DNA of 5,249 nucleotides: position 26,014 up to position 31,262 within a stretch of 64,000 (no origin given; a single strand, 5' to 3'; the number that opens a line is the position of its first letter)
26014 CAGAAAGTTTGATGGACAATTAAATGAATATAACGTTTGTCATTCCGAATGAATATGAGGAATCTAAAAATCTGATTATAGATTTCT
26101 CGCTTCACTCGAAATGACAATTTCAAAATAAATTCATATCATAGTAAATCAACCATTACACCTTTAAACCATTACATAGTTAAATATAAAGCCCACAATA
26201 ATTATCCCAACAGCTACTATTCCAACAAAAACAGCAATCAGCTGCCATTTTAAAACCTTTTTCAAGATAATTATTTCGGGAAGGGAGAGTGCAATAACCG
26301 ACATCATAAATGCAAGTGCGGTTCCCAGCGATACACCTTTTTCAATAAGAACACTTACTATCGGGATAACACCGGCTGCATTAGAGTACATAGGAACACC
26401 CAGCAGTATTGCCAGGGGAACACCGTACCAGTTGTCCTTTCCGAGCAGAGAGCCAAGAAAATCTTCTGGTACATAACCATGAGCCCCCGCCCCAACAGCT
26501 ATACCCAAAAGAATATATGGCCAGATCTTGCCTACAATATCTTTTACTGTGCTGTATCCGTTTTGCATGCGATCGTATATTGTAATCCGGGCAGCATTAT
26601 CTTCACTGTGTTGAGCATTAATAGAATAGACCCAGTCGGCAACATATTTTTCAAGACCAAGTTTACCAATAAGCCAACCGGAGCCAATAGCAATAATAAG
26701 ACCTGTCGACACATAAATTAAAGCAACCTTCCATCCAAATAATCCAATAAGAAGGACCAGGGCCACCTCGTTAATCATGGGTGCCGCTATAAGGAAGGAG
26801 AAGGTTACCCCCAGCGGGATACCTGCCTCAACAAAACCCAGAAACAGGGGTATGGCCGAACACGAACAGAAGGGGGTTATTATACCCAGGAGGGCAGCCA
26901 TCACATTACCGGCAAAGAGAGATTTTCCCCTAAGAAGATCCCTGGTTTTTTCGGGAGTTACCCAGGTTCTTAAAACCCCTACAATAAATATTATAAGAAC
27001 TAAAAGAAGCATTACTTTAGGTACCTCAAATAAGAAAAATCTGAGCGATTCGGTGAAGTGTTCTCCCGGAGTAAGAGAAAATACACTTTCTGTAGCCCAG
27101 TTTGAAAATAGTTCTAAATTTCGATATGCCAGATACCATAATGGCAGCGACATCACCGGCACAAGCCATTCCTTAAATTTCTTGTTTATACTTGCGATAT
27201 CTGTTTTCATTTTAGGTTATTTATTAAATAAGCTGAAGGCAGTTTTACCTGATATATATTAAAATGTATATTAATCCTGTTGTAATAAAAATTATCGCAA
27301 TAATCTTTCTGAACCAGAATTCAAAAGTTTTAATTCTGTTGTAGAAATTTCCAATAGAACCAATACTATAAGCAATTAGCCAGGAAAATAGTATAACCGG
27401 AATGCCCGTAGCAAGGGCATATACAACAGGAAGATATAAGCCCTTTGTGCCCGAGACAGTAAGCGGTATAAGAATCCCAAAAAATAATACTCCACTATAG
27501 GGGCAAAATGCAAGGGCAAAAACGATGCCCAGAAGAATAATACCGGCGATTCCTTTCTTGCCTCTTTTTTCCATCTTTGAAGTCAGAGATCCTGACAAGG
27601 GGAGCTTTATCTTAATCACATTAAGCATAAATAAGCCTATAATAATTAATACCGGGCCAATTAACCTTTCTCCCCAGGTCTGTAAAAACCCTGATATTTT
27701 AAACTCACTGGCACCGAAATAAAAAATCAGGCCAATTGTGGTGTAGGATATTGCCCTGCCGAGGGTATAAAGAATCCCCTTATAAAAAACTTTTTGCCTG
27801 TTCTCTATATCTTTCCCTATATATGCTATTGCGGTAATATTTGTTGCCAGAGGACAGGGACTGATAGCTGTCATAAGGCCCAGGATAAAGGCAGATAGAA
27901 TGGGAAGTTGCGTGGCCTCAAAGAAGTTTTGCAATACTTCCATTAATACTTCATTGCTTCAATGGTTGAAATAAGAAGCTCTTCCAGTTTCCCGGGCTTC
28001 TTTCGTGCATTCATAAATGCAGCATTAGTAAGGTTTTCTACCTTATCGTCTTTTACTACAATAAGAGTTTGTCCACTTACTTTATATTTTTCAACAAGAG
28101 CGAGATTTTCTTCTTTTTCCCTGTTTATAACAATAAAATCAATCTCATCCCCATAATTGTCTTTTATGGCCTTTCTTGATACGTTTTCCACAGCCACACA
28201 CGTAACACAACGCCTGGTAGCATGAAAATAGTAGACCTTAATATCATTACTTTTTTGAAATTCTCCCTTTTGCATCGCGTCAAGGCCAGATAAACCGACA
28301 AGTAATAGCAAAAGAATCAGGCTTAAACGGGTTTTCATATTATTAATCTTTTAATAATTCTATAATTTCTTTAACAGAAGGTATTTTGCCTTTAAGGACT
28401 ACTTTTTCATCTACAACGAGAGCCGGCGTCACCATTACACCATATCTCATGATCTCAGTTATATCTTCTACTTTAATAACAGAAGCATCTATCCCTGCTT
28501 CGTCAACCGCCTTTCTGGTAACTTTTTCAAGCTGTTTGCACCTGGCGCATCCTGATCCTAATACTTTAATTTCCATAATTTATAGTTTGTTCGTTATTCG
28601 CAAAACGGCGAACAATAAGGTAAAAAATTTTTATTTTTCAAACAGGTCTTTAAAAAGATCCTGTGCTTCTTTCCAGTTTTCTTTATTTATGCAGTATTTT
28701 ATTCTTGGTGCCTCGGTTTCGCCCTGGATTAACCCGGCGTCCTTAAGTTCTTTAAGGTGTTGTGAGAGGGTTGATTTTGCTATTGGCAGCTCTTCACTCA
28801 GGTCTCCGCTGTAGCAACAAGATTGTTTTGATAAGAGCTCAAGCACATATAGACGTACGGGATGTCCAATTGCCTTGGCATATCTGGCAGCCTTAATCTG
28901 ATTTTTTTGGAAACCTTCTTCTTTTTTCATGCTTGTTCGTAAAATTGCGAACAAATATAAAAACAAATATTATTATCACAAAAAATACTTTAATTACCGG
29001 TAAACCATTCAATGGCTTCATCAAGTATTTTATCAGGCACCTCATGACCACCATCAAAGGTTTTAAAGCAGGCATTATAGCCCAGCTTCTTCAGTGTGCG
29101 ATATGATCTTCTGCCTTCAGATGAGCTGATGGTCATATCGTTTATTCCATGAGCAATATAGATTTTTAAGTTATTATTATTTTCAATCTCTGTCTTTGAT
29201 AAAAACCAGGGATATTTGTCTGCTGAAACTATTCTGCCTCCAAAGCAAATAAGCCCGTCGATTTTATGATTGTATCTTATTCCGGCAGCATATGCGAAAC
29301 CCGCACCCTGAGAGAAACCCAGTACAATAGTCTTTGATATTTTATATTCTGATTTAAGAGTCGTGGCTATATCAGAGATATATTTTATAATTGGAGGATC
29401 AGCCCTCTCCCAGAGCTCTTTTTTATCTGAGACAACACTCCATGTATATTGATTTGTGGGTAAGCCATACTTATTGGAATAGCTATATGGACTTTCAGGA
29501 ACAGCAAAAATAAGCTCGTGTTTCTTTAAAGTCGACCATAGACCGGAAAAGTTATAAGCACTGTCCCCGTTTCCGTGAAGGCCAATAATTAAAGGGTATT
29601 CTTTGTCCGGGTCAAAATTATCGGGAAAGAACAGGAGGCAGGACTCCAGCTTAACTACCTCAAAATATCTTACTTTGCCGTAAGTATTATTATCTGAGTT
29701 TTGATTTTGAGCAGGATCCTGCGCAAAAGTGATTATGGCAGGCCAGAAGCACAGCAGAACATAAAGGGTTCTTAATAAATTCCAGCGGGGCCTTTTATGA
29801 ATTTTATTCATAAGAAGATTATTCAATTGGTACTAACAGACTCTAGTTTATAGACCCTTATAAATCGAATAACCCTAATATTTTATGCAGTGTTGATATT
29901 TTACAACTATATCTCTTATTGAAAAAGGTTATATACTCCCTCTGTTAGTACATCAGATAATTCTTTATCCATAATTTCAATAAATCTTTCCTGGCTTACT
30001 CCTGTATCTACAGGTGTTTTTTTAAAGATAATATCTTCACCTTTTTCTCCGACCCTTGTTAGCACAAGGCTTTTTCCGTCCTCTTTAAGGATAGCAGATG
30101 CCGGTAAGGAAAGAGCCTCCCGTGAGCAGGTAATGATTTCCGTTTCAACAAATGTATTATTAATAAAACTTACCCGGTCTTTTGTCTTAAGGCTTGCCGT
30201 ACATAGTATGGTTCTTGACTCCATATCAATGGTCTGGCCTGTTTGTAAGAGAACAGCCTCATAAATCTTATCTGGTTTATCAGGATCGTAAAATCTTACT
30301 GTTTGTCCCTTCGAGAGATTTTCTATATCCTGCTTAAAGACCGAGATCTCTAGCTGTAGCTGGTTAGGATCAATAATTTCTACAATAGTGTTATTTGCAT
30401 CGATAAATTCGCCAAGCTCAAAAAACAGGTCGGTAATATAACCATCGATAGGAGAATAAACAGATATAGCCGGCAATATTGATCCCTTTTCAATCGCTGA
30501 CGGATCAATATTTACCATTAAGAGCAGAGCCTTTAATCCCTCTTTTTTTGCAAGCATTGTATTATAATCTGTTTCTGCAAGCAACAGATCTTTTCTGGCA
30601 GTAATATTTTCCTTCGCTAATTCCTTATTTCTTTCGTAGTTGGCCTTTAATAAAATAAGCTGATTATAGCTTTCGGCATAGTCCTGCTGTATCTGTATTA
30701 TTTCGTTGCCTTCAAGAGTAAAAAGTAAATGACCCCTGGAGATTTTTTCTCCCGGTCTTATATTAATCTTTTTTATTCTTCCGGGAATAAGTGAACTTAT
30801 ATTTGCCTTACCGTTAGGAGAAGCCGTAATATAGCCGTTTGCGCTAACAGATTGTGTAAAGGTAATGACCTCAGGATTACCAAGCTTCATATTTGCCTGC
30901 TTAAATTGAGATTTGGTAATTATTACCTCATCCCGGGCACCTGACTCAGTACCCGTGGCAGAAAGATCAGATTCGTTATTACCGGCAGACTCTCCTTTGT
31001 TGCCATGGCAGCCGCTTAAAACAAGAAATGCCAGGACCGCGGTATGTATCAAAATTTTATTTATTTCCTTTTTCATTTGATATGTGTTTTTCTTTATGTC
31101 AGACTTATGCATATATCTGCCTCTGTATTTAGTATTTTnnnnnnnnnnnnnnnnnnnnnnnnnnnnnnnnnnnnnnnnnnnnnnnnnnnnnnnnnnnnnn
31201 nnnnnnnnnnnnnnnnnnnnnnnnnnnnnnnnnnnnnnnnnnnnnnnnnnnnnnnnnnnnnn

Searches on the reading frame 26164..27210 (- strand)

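Call 65: search_protein_families(library=pfam, proteins=[window:26164-27210:-], max_evalue=0.00001)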
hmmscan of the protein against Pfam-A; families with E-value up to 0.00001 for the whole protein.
window:26164-27210:- (348 aa): 1 family
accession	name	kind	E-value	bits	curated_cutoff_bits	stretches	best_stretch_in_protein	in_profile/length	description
PF03773.19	ArsP_1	-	1.8e-74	251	32.3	1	52-345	2-294/294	Predicted permease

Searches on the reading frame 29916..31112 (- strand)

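Call 65: search_protein_families(library=pfam, proteins=[window:29916-31112:-], max_evalue=0.00001)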
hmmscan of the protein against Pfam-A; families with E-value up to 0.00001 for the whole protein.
window:29916-31112:- (398 aa): 2 families
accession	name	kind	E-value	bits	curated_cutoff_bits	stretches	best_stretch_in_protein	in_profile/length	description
PF16576.10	HlyD_D23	-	6e-23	81.7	30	1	85-304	2-197/214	Barrel-sandwich domain of CusB or HlyD membrane-fusion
PF13437.12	HlyD_3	-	6.6e-16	59.4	22.2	1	218-311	2-96/106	HlyD family secretion protein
